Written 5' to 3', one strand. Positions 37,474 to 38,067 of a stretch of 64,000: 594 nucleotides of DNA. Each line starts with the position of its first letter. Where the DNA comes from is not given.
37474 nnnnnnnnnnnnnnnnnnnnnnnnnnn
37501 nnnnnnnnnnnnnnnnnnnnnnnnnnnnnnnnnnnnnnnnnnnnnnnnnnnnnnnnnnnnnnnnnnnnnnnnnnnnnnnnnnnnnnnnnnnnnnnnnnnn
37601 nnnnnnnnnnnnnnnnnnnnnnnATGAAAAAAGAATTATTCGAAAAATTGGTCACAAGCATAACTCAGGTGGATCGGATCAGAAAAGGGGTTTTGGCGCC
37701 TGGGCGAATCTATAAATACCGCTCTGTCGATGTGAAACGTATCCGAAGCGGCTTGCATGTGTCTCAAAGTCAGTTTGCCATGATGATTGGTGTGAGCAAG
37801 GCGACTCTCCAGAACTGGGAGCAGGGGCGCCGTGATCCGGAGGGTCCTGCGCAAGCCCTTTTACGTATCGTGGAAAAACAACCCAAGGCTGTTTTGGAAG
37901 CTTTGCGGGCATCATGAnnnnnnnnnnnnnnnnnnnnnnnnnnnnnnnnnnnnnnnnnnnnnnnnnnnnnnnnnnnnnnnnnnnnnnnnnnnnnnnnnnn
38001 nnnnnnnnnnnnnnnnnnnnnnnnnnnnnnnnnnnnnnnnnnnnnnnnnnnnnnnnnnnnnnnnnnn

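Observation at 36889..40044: Small accessory islet inserted right after the PFOR terminator: zinc-ribbon remnant, Gp49/HigB-like TA pair, RhuM protein, lipoprotein-UPF0314 pair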

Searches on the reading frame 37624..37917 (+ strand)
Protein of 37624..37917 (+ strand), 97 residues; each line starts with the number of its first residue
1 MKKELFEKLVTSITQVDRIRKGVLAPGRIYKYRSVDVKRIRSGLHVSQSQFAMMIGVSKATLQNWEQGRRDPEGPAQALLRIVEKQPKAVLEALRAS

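Call 3: search_protein_families(library=pfam, proteins=[window:37624-37917:+], max_evalue=0.01)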
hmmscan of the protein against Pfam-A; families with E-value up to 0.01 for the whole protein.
window:37624-37917:+ (97 aa): 5 families
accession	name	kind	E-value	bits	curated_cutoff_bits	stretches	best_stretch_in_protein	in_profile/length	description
PF01381.28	HTH_3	-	4.7e-08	33.4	23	1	38-72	2-36/55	Helix-turn-helix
PF20432.4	Xre-like-HTH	-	7.5e-06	26.6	25.8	1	16-77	3-54/63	Antitoxin Xre-like helix-turn-helix domain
PF13560.12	HTH_31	-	1e-05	26.1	27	1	39-82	8-50/64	Helix-turn-helix domain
PF12844.13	HTH_19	-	2.3e-05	24.7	30.2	1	37-84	4-49/64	Helix-turn-helix domain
PF15731.11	MqsA_antitoxin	-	2.5e-05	24.9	30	1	34-92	71-128/131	Antitoxin component of bacterial toxin-antitoxin system, MqsA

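Call 19: search_protein_families(library=ncbifam, proteins=[window:37624-37917:+], max_evalue=0.01)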
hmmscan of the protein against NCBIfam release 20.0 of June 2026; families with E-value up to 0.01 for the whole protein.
window:37624-37917:+ (97 aa): 11 families
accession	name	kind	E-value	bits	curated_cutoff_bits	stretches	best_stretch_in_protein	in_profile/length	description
NF041265.1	NadS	equivalog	3.9e-18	65.5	60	1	5-89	3-87/94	NadS family protein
TIGR03830.1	CxxCG_CxxCG_HTH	subfamily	1.6e-11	44.1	61.8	1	35-92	68-125/127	type II TA system antitoxin MqsA family protein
NF007481.0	PRK10072.1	equivalog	1.3e-07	32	110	1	35-88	36-89/96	HTH-type transcriptional regulator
NF047542.1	telomere_Tap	equivalog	1.8e-06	26.9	600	1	36-84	21-70/695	telomere-associated protein Tap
NF040522.1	VC1465_fam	subfamily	2.5e-05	24.3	70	1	39-84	3-48/111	VC1465 family Xer recombination activation factor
NF007257.0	PRK09706.1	subfamily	0.00015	21.6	101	1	37-76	10-49/135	transcriptional repressor DicA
TIGR03070.1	couple_hipB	subfamily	0.001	19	71.65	1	37-71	7-41/58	type II toxin-antitoxin system Y4mF family antitoxin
NF041951.1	phage_RstR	subfamily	0.0012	19.1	80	1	37-73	7-43/108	RstR family transcriptional repressor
TIGR00270.2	TIGR00270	equivalog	0.006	16.4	110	0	37-74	80-117/159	multiprotein bridging factor aMBF1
NF041575.1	antitoxPezA_Strep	equivalog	0.008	16.2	290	0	36-68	5-37/158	type II toxin-antitoxin system antitoxin PezA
NF007271.0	PRK09726.1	equivalog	0.0088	16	79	0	37-67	17-47/88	type II toxin-antitoxin system antitoxin HipB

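Call 20: search_protein_families(library=padloc, proteins=[window:37624-37917:+], max_evalue=0.01)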
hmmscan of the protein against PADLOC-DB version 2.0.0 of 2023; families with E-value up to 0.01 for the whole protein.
window:37624-37917:+ (97 aa): 7 families
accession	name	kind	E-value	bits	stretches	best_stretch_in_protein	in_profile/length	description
PDLC02926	HTH_VI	-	1.9e-05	22.8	1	37-73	6-42/92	-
PDLC03951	RmrA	-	2.2e-05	21.6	1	29-77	5-53/400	-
PDLC03952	RmrA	-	0.00035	17.5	1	39-87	29-77/395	-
PDLC04133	mad1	-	0.00039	18.7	0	46-67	6-27/60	mads_1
PDLC03669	Control_protein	-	0.0019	16.4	1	38-76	15-53/96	control protein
PDLC03956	RmrA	-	0.006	13.7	1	46-76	23-53/399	-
PDLC03949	RmrA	-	0.0089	12.9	1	39-78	11-48/363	-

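Call 42: search_solved_structures(query=window:37624-37917:+, max_evalue=0.1, show_alignments=1)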
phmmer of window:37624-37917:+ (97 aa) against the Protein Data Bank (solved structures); distinct sequences matched with E-value up to 0.1: 9.
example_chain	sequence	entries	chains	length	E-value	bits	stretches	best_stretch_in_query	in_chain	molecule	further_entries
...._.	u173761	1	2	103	1e-09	41.5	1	36-90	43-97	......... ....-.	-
2ppx_A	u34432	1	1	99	3.3e-09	39.9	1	35-95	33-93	Uncharacterized protein Atu1735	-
5jaa_A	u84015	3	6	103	8.5e-09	38.6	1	36-90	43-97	Antitoxin igA-2 | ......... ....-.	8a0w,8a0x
5j9i_A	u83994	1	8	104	8.6e-09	38.5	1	36-90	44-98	Antitoxin igA-2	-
3jxb_C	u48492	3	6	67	0.0064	19.8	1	38-87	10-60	Repressor protein C2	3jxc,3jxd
2r1j_L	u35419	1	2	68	0.0066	19.8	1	38-87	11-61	Repressor protein C2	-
8tac_A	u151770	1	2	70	0.0068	19.7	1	34-78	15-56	DBP48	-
1adr_A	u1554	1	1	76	0.0079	19.5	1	38-88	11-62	P22 C2 REPRESSOR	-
4yba_A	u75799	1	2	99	0.038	17.3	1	38-76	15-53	Regulatory protein C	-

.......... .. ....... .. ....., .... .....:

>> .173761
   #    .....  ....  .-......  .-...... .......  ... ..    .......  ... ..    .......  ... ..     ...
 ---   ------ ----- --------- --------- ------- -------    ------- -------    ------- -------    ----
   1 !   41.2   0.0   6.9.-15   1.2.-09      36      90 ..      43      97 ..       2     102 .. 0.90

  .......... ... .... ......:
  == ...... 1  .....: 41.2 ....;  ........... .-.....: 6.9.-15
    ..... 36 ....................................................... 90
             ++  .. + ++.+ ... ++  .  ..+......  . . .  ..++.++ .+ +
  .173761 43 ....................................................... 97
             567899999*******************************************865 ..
